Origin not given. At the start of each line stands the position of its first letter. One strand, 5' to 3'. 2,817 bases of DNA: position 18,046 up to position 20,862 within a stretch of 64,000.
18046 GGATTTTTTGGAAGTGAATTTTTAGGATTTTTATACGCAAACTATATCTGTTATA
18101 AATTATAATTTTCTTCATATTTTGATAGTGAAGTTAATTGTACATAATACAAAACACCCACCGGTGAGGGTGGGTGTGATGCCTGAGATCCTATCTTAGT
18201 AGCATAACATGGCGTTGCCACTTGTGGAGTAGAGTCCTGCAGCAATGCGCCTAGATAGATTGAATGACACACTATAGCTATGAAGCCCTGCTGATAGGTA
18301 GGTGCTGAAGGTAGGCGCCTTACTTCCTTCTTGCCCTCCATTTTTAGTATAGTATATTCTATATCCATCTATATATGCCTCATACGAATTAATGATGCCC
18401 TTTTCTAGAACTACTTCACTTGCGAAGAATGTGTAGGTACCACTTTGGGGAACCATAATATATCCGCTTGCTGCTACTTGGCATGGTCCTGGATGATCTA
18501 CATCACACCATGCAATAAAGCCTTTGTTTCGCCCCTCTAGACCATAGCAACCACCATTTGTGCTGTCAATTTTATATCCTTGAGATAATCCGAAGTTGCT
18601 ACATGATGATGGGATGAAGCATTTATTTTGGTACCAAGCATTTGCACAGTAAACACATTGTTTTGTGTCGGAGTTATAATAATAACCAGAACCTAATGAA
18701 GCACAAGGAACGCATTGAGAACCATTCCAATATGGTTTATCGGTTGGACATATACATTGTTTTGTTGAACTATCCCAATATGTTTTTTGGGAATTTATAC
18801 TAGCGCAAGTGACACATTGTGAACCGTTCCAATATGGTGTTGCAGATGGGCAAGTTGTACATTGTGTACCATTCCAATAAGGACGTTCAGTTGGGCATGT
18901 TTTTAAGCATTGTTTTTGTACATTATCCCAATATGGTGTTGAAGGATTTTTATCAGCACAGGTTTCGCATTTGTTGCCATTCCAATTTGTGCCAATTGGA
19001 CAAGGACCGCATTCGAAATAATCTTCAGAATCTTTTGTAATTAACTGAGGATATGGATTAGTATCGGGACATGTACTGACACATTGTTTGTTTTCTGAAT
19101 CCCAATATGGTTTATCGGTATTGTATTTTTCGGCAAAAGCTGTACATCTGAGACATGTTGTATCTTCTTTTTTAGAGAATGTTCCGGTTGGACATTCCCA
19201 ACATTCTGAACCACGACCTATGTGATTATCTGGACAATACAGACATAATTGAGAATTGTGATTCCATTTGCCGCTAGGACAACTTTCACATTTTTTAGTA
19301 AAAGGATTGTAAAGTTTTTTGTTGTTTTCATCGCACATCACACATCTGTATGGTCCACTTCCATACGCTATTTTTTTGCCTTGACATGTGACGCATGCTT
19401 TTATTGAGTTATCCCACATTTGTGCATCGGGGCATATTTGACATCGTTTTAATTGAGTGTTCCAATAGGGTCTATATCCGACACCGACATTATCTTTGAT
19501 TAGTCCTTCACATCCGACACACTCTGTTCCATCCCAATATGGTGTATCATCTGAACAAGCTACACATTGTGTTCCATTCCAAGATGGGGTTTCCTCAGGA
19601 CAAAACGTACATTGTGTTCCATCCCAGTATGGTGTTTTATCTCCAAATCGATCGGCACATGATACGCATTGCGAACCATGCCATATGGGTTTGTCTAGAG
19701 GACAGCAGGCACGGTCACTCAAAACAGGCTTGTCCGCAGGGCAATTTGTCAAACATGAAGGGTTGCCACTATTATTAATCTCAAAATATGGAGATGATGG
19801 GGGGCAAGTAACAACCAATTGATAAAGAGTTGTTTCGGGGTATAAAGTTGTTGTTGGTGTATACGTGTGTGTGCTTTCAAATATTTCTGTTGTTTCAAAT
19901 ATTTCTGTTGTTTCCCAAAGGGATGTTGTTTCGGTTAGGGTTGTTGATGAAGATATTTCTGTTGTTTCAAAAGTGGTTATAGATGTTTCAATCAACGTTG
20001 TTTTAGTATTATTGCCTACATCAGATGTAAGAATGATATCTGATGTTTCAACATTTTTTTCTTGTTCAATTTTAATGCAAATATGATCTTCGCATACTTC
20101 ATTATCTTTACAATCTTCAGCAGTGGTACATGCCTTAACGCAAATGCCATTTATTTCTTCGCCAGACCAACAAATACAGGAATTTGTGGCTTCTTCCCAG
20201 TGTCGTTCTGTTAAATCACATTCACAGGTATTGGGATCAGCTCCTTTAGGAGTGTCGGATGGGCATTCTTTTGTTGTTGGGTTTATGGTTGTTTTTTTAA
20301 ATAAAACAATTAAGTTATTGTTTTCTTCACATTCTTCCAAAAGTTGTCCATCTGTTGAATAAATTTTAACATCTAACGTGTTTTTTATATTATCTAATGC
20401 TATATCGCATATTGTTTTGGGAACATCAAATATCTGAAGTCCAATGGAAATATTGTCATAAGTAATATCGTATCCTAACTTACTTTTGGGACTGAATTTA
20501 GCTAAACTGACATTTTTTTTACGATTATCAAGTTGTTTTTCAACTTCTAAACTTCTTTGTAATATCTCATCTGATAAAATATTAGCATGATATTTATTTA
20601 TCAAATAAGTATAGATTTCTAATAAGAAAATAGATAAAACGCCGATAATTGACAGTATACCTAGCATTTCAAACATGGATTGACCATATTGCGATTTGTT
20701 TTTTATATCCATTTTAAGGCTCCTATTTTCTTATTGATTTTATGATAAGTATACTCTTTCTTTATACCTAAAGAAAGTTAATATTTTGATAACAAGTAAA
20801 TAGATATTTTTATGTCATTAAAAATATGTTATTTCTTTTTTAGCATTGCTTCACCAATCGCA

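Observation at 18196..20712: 838-aa modular pilin: type IV pilin N-terminal module fused to a mucin-like repeat, a cysteine-rich repeat array and a PA14-like lectin-type C-terminus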

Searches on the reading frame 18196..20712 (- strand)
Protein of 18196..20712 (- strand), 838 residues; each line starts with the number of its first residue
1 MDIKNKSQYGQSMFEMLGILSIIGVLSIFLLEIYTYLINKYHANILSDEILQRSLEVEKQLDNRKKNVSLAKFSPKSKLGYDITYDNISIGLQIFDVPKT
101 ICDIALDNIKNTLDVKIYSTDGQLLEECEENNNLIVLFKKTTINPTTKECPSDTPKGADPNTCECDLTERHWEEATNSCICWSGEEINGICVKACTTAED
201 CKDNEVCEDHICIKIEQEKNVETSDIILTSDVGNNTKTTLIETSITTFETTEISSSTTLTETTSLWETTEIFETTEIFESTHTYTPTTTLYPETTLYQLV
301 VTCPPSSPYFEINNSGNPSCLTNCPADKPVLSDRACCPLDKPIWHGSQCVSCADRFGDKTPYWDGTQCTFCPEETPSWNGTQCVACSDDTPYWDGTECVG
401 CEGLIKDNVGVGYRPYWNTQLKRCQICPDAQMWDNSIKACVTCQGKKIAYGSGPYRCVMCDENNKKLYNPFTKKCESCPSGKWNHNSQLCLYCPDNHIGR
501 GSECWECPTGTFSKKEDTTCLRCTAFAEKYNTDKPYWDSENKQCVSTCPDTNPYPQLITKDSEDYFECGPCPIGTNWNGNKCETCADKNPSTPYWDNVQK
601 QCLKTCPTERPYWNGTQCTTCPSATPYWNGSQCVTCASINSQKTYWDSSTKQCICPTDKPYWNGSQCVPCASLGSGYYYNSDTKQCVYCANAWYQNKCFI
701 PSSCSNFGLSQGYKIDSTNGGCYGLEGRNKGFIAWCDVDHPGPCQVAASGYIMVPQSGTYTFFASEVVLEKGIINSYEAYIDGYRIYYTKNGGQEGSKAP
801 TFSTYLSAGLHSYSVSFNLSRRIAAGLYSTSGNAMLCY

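Call 3: search_protein_families(library=pfam, proteins=[window:18196-20712:-], max_evalue=1)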
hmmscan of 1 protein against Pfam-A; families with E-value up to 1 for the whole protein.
window:18196-20712:- (838 aa): 2 families
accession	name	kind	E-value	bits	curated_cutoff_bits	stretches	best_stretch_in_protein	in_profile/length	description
PF23091.2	TNFR_ELAPOR1_6th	-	6.3e-05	23.2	33.2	2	484-512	8-37/41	ELAPOR1-like, TNF receptor-like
PF07691.17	PA14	-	0.069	13.4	24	1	742-762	44-64/147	PA14 domain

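Call 4: search_protein_families(library=ncbifam, proteins=[window:18196-20712:-], max_evalue=1)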
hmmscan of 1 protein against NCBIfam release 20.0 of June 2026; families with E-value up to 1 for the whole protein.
window:18196-20712:- (838 aa): 0 families

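Call 5: search_solved_structures(query=window:18196-20712:-, max_evalue=1, show_alignments=2)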
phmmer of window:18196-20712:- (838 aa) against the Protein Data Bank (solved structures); distinct sequences matched with E-value up to 1: 0.

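Call 9: find_homologous_proteins(query=window:18196-20712:-, max_evalue=0.001)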
Query window:18196-20712:- (838 aa): 2 proteins with E <= 0.001 among 5338 candidates.
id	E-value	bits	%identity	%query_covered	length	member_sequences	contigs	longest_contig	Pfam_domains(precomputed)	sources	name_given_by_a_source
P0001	1.6e-122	428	62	29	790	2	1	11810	-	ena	-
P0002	2.7e-90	322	44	47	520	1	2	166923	-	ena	-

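Call 12: find_encoding_contigs(protein=P0002, flank=10000, max_places=3)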
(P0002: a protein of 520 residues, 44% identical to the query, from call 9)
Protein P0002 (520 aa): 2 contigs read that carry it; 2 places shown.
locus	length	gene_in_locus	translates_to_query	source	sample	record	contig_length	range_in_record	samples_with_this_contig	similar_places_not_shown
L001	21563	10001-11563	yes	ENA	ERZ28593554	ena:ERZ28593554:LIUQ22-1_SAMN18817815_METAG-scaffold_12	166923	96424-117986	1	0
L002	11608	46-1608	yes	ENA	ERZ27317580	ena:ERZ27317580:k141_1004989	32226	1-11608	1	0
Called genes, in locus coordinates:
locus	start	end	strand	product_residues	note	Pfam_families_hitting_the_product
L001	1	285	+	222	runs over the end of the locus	-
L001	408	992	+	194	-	-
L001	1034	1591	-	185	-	PF02224:Cytidylate_kin (faint), PF13189:Cytidylate_kin2, PF13238:AAA_18, PF13521:AAA_28 (faint), PF13207:AAA_17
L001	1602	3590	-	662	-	PF02518:HATPase_c, PF00204:DNA_gyraseB, PF01751:Toprim, PF00986:DNA_gyraseB_C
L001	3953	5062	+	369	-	PF01663:Phosphodiest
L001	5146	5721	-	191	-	PF13505:OMP_b-brl, PF01389:OmpA_membrane, PF02462:Opacity (weak)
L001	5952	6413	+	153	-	PF03703:bPH_2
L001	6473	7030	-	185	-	-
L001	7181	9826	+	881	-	PF01411:tRNA-synt_2c, PF07973:tRNA_SAD, PF02272:DHHA1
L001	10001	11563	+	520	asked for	-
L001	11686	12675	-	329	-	PF00730:HhH-GPD, PF00633:HHH, PF14815:NUDIX_4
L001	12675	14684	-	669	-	PF13481:AAA_25 (faint), PF12775:AAA_7 (faint), PF13191:AAA_16 (weak), PF17871:AAA_lid_9, PF00004:AAA (weak), PF07724:AAA_2, PF07728:AAA_5, PF10431:ClpB_D2-small, +1 more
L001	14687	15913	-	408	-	-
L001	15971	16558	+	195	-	PF18306:LDcluster4, PF03641:Lysine_decarbox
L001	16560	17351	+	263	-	PF04333:MlaA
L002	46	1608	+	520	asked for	-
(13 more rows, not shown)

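Call 13: find_encoding_contigs(protein=P0001, flank=10000, max_places=3)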
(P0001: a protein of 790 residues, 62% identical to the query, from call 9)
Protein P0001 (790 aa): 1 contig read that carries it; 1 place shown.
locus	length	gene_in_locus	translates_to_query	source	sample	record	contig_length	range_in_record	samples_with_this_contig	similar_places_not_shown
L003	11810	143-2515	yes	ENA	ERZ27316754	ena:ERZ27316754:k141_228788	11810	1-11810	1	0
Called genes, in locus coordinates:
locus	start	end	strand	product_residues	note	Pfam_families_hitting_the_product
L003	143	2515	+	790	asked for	-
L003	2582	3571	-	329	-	PF00730:HhH-GPD, PF00633:HHH, PF14815:NUDIX_4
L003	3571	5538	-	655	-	PF13481:AAA_25 (faint), PF13191:AAA_16 (weak), PF13401:AAA_22 (faint), PF17871:AAA_lid_9, PF07724:AAA_2, PF00004:AAA (weak), PF07728:AAA_5, PF10431:ClpB_D2-small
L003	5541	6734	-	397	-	-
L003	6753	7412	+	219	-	PF18306:LDcluster4, PF03641:Lysine_decarbox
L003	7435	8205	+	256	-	PF04333:MlaA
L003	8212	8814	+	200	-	PF05494:MlaC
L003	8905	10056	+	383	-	-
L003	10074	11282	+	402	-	-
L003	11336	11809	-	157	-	?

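Call 16: find_encoding_contigs(protein=window:18196-20712:-, flank=10000, max_places=4)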
Protein window:18196-20712:- (838 aa): 8 contigs read that carry it; 2 places shown.
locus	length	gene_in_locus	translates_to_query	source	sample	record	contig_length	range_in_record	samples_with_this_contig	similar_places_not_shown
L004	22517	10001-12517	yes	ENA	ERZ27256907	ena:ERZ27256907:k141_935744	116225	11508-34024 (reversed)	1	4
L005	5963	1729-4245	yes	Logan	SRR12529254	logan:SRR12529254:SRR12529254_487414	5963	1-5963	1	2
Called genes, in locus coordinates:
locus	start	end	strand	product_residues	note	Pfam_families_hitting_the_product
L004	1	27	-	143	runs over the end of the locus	-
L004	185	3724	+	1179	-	PF01855:POR_N, PF17147:PFOR_II, PF01558:POR, PF10371:EKR, PF12838:Fer4_7, PF13183:Fer4_8, PF13237:Fer4_10, PF13484:Fer4_16, +6 more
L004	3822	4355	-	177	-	PF02677:QueH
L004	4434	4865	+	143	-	PF04138:GtrA_DPMS_TM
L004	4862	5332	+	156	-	-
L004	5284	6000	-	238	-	PF11967:RecO_N (weak), PF02565:RecO_C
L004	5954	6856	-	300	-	PF00009:GTP_EFTU, PF02421:FeoB_N, PF03193:RsgA_GTPase (faint), PF10662:PduV-EutP (weak), PF00350:Dynamin_N (faint), PF01926:MMR_HSR1, PF16897:MMR_HSR1_Xtn (faint), PF07650:KH_2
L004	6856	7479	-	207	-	PF14622:Ribonucleas_3_3, PF00636:Ribonuclease_3, PF00035:dsrm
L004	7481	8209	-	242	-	PF10502:Peptidase_S26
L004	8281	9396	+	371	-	PF01702:TGT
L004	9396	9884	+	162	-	PF05258:DciA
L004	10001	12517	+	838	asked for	-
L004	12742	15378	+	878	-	PF07517:SecA_DEAD, PF00270:DEAD (weak), PF01043:SecA_PP_bind, PF21090:P-loop_SecA, PF07516:SecA_SW, PF02810:SEC-C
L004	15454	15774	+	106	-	-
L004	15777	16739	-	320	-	PF01073:3Beta_HSD, PF01370:Epimerase, PF02719:Polysacc_synt_2, PF03435:Sacchrp_dh_NADP (weak), PF04321:RmlD_sub_bind, PF05368:NmrA, PF13460:NAD_binding_10, PF16363:GDP_Man_Dehyd, +1 more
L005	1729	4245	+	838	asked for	-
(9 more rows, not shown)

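Call 19: find_related_loci(query=A1, collection=genome_contigs, flank=10000)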
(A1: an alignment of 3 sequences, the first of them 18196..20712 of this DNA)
Query A1 (838 aa) in genome_contigs; peptide patterns used: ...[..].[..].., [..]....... (x = any residue, [..] = any of these).
124 stretches matched a pattern; 1 encode a relative of the query (tblastn E <= 1e-3); 1 distinct loci.
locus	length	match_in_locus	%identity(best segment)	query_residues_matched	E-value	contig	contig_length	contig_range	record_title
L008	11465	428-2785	62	8-837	3e-95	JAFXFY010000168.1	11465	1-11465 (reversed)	MAG: Alphaproteobacteria bacterium isolate RGIG6380 Sheep_Rectum-5__c639855, whole genome shotgun sequence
